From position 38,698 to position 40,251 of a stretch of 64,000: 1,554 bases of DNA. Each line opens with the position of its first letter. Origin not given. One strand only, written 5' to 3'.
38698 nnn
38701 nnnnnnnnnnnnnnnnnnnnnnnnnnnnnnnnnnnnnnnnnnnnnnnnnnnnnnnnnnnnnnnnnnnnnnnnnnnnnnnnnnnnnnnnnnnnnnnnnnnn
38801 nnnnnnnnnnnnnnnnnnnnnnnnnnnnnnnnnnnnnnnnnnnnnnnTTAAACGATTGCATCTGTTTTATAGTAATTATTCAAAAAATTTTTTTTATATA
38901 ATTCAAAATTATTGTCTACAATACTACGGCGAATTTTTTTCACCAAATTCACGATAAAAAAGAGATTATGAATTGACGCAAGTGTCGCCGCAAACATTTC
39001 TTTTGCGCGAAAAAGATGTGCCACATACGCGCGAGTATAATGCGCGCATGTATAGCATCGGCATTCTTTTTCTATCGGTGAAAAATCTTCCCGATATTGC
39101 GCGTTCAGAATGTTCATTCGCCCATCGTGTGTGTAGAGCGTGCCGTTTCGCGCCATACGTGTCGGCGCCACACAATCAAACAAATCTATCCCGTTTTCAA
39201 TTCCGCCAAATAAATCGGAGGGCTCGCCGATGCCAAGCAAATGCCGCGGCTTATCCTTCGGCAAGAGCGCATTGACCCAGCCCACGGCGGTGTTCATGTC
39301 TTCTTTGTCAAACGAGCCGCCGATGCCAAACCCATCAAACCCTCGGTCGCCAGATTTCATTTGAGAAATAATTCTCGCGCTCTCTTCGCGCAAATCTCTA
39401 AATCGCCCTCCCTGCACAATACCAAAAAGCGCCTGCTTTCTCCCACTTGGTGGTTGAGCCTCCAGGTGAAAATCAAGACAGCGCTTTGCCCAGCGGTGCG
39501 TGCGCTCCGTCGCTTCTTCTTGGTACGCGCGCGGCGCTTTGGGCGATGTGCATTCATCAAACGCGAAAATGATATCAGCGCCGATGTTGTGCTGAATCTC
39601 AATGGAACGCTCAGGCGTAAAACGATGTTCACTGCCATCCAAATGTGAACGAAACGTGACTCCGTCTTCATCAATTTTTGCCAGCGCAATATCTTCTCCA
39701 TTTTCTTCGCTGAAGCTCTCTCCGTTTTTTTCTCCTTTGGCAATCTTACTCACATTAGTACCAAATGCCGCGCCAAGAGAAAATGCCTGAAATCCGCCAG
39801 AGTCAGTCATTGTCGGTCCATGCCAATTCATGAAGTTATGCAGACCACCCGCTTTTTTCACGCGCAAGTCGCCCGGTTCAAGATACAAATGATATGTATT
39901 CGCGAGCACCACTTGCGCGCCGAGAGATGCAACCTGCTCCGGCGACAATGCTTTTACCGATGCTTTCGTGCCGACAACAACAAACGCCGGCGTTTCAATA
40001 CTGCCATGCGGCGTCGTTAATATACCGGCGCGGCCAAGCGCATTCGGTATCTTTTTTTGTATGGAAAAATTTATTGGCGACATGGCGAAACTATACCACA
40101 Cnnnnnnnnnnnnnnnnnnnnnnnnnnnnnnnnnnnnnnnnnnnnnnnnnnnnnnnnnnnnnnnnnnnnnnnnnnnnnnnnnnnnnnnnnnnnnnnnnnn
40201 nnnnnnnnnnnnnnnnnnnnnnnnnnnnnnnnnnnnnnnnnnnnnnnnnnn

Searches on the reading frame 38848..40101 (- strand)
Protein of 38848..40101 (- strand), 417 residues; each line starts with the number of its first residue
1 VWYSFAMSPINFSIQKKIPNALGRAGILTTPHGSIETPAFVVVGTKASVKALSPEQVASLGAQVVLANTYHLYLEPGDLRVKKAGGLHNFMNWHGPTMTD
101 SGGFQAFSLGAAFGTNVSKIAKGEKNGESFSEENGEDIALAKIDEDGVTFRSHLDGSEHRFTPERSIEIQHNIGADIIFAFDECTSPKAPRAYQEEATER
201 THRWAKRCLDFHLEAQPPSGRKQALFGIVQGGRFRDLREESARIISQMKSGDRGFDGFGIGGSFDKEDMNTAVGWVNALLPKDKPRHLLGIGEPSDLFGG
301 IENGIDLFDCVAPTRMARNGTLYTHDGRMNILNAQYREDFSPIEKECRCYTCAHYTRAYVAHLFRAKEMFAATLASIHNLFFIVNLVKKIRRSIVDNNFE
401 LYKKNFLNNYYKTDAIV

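Call 9: search_protein_families(library=pfam, proteins=[window:38848-40101:-])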
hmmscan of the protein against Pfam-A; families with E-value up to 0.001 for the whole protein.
window:38848-40101:- (417 aa): 1 family
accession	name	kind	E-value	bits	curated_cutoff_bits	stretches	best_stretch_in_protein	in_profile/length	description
PF01702.25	TGT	-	2.3e-139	464.8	26.3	1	23-411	3-356/357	Queuine tRNA-ribosyltransferase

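Call 12: find_related_loci(query=window:38848-40101:-, collection=genome_contigs, flank=4000)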
Query window:38848-40101:- (417 aa) in genome_contigs; peptide patterns used: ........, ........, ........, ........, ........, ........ (x = any residue, [..] = any of these).
600 stretches matched a pattern (row limit reached: there are more); 588 encode a relative of the query (tblastn E <= 1e-3); the best 80 are kept; 80 distinct loci.
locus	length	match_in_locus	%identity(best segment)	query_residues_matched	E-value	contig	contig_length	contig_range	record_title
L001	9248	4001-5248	70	7-412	0e+0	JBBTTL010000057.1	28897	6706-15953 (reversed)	MAG: Patescibacteria group bacterium isolate H52-bin127_1 H52_bin127_1_000000000057, whole genome shotgun sequence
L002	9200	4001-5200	67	10-412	0e+0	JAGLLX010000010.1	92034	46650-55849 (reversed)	MAG: Candidatus Paceibacterota bacterium isolate RS_5_36 ROV157_5.bin.36.fa_10, whole genome shotgun sequence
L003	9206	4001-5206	69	7-412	0e+0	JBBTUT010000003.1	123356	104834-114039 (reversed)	MAG: Patescibacteria group bacterium isolate H41-bin067_1 H41_bin067_1_000000000003, whole genome shotgun sequence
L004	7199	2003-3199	66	10-412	0e+0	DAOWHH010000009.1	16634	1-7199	MAG TPA_asm: bacterium isolate CSMAG_2012 CSMAG_2012_k141_2690802_length_16634_cov_17.4681, whole genome shotgun sequenc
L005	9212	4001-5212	66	3-412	0e+0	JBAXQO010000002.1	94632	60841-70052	MAG: bacterium isolate ELA559 MAG559_2, whole genome shotgun sequence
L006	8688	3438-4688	64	2-415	0e+0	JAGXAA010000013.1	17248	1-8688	MAG: Patescibacteria group bacterium isolate REEB66 contig-150_4087, whole genome shotgun sequence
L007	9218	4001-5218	66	4-415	0e+0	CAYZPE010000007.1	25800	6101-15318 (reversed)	MAG TPA_asm: uncultured Candidatus Saccharibacteria bacterium isolate SRP128246_co1_519 genome assembly, contig: NODE_34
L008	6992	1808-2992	67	8-410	0e+0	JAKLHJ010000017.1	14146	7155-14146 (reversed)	MAG: Patescibacteria group bacterium isolate RA.bin60 RA.bin60_17, whole genome shotgun sequence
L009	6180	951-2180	65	4-411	0e+0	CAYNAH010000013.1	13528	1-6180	MAG TPA_asm: uncultured Candidatus Saccharibacteria bacterium isolate SRP342105_co1_464 genome assembly, contig: NODE_61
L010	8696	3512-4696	67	7-412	0e+0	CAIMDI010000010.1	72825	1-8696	Candidatus Taylorbacteria bacterium isolate KTt_bin-0984 genome assembly, contig: bin-0984:10/36, whole genome shotgun s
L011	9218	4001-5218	64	10-410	0e+0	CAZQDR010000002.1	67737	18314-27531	MAG TPA_asm: uncultured Candidatus Saccharibacteria bacterium isolate SRP286056_co1_742 genome assembly, contig: NODE_36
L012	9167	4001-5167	66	10-411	2e-180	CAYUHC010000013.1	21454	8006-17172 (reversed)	MAG TPA_asm: uncultured Candidatus Saccharibacteria bacterium isolate SRP286056_co1_679 genome assembly, contig: NODE_28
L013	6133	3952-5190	67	12-396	0e+0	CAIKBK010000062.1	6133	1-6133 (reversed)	MAG: Candidatus Vogelbacteria bacterium isolate AlinenSediments_bin-1675 genome assembly, contig: bin-1675:062/117, whol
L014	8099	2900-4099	66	10-412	4e-180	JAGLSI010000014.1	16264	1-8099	MAG: Candidatus Paceibacterota bacterium isolate RS_9_47 ROV157_9.bin.47.fa_14, whole genome shotgun sequence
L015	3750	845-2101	64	7-412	0e+0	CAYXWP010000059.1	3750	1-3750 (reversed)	MAG TPA_asm: uncultured Candidatus Saccharibacteria bacterium isolate SRP062349_co2_4 genome assembly, contig: NODE_1451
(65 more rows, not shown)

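Call 17: find_encoding_contigs(protein=window:38848-40083:-, flank=3000, max_places=10)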
Protein window:38848-40083:- (411 aa): 1 contig read that carries it; 1 place shown.
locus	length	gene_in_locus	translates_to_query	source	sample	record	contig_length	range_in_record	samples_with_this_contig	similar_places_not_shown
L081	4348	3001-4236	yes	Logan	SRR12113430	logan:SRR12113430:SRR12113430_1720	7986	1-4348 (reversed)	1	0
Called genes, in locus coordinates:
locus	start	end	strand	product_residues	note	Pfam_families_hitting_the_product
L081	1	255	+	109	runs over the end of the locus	PF03819:MazG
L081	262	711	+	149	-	PF01161:PBP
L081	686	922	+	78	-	-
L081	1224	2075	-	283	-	PF00186:DHFR_1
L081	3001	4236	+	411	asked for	PF01702:TGT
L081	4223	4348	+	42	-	?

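Call 19: find_homologous_proteins(query=window:38848-40083:-, max_evalue=1e-100)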
Query window:38848-40083:- (411 aa): 7866 proteins with E <= 1e-100 among 8000 candidates; the best 120 are listed.
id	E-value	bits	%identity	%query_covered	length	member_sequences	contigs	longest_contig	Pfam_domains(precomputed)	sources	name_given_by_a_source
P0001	2.2e-281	951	100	100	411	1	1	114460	PF01702.26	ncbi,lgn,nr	ncbi:MAG: tRNA guanosine(34) transglycosylase Tgt [Parcubacteria group bacterium]|nr:tRNA guanosine(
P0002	2.8e-245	832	88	99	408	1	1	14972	PF01702.26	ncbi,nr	ncbi:MAG: tRNA guanosine(34) transglycosylase Tgt [Candidatus Lloydbacteria bacterium]|nr:tRNA guano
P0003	3.5e-239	812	87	99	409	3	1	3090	PF01702.26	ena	-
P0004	8.8e-238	807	85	99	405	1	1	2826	PF01702.26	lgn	-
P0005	1.5e-233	793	84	99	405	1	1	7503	PF01702.26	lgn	-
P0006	4.1e-230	782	86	96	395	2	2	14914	PF01702.26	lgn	-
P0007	1.4e-199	681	72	99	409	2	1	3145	PF01702.26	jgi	jgi:queuine tRNA-ribosyltransferase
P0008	7.2e-199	679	73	99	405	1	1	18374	PF01702.26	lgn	-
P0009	1.1e-197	675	73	99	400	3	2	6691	PF01702.26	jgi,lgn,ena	-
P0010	1.6e-197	674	74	98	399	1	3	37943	PF01702.26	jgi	-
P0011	3.3e-197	673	73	99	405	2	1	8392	PF01702.26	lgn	-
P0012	3.8e-197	673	74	96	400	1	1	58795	PF01702.26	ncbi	-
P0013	5.7e-197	673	72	99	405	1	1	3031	PF01702.26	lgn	-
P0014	9.1e-197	672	71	99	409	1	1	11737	PF01702.26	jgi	-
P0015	1.6e-196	671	72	99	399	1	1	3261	PF01702.26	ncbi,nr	ncbi:MAG: tRNA guanosine(34) transglycosylase Tgt [Candidatus Yonathbacteria bacterium]|nr:tRNA guan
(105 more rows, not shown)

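Call 20: find_encoding_contigs(protein=P0002, flank=5000, max_places=3)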
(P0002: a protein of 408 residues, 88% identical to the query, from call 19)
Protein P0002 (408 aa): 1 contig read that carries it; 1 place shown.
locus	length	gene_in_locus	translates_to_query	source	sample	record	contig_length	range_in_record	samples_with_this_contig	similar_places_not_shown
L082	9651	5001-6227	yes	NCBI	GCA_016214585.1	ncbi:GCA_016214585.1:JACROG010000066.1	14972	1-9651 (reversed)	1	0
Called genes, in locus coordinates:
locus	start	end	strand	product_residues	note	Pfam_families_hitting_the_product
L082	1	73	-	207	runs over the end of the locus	-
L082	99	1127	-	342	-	PF00316:FBPase, PF18913:FBPase_C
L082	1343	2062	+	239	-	PF00186:DHFR_1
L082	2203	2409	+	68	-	PF04070:DUF378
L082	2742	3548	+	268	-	PF12705:PDDEXK_1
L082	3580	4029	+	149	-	PF01161:PBP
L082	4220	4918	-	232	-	PF00186:DHFR_1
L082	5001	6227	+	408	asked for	PF01702:TGT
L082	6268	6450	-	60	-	-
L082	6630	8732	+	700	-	PF00270:DEAD (faint), PF04851:ResIII, PF17757:UvrB_inter, PF27431:UvrB_3rd, PF00271:Helicase_C, PF12344:UvrB, PF02151:UVR (weak)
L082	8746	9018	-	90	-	PF01016:Ribosomal_L27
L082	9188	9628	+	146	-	-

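Call 21: find_encoding_contigs(protein=P0006, flank=5000, max_places=3)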
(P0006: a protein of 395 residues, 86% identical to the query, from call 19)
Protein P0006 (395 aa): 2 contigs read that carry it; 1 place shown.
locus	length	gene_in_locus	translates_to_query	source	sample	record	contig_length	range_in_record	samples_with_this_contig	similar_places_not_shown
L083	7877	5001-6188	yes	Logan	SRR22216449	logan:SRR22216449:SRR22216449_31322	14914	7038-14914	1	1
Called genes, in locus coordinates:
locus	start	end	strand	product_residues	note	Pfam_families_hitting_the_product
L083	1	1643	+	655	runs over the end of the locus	-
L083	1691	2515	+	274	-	PF12705:PDDEXK_1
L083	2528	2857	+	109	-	PF03819:MazG, PF12643:MazG-like (weak)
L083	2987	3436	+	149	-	PF01161:PBP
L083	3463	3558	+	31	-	-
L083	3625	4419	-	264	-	PF00186:DHFR_1 (weak)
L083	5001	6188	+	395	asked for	PF01702:TGT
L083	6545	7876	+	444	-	?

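Call 22: find_encoding_contigs(protein=P0005, flank=5000, max_places=3)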
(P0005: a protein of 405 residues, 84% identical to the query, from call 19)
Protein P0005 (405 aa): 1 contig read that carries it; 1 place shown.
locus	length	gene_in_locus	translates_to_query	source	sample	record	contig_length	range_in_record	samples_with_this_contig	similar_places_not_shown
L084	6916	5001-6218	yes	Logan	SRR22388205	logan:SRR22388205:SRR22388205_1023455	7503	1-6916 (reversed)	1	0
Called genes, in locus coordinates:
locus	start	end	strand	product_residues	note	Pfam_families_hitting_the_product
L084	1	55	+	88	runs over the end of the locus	-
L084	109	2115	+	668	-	-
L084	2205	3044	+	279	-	PF12705:PDDEXK_1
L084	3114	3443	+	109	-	PF03819:MazG, PF12643:MazG-like (weak)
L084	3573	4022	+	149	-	PF01161:PBP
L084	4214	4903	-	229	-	PF00186:DHFR_1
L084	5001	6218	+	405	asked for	PF01702:TGT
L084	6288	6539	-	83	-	-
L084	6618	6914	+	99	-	?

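Call 24: find_encoding_contigs(protein=P0003, flank=5000, max_places=3)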
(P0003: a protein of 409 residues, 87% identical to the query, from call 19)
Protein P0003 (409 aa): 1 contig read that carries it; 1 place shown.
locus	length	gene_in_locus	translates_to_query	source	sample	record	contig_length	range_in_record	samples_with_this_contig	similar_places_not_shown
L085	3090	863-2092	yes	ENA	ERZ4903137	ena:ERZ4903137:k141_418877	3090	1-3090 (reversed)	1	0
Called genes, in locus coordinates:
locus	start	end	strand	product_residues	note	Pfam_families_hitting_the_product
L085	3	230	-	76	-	?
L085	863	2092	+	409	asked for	PF01702:TGT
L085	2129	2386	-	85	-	-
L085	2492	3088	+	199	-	?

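Call 25: find_encoding_contigs(protein=P0004, flank=5000, max_places=3)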
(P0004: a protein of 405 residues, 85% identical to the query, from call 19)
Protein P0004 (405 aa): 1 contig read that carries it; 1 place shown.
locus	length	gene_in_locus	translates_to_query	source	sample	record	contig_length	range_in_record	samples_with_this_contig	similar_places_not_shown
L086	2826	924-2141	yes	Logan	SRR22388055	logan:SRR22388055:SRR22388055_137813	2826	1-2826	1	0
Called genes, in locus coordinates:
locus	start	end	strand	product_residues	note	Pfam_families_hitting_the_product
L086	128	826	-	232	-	PF00186:DHFR_1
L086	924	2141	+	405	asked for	PF01702:TGT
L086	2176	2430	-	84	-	-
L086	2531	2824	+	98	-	?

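Call 96: list_cluster_members(proteins=[P0003, P0006, P0002])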
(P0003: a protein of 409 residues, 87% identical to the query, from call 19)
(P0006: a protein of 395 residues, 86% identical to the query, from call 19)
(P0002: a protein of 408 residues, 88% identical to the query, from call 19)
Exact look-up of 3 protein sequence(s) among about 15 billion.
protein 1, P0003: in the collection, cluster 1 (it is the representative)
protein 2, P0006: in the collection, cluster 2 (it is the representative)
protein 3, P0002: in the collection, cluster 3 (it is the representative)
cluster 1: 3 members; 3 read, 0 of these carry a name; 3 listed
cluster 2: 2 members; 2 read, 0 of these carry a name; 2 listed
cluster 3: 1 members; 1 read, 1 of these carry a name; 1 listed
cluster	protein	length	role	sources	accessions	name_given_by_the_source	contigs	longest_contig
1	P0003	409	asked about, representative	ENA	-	-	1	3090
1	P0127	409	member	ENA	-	-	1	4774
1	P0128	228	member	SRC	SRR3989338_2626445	-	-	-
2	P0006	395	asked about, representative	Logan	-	-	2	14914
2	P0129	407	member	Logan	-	-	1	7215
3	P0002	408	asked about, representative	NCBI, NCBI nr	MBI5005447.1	MAG: tRNA guanosine(34) transglycosylase Tgt [Candidatus Lloydbacteria bacterium] | tRNA guanosine(34) transglycosylase Tgt [Candidatus Lloydbacteria bacterium]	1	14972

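Call 97: find_encoding_contigs(protein=P0127, flank=3000, max_places=3)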
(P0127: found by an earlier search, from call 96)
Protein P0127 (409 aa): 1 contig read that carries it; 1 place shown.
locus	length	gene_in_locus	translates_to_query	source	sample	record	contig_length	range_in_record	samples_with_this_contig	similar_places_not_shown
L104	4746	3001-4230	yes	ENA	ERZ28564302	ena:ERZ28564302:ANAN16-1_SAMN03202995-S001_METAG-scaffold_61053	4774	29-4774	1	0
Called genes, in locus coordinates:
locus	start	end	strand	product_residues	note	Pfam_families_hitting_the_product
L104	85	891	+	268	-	PF12705:PDDEXK_1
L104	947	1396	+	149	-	PF01161:PBP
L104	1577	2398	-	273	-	PF00186:DHFR_1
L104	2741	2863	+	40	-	-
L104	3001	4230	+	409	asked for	PF01702:TGT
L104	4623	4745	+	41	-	?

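Call 98: find_encoding_contigs(protein=P0129, flank=3000, max_places=3)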
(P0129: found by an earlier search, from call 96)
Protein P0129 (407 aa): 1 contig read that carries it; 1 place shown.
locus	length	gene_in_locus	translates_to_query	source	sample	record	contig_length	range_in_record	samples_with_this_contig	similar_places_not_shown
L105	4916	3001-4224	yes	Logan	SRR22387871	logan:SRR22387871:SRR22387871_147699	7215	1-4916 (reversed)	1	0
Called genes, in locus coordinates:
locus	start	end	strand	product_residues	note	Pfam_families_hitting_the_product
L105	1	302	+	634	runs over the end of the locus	-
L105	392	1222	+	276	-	PF12705:PDDEXK_1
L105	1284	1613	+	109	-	PF03819:MazG, PF12643:MazG-like (faint)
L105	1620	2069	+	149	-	PF01161:PBP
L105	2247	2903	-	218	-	PF00186:DHFR_1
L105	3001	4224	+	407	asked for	PF01702:TGT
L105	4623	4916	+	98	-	?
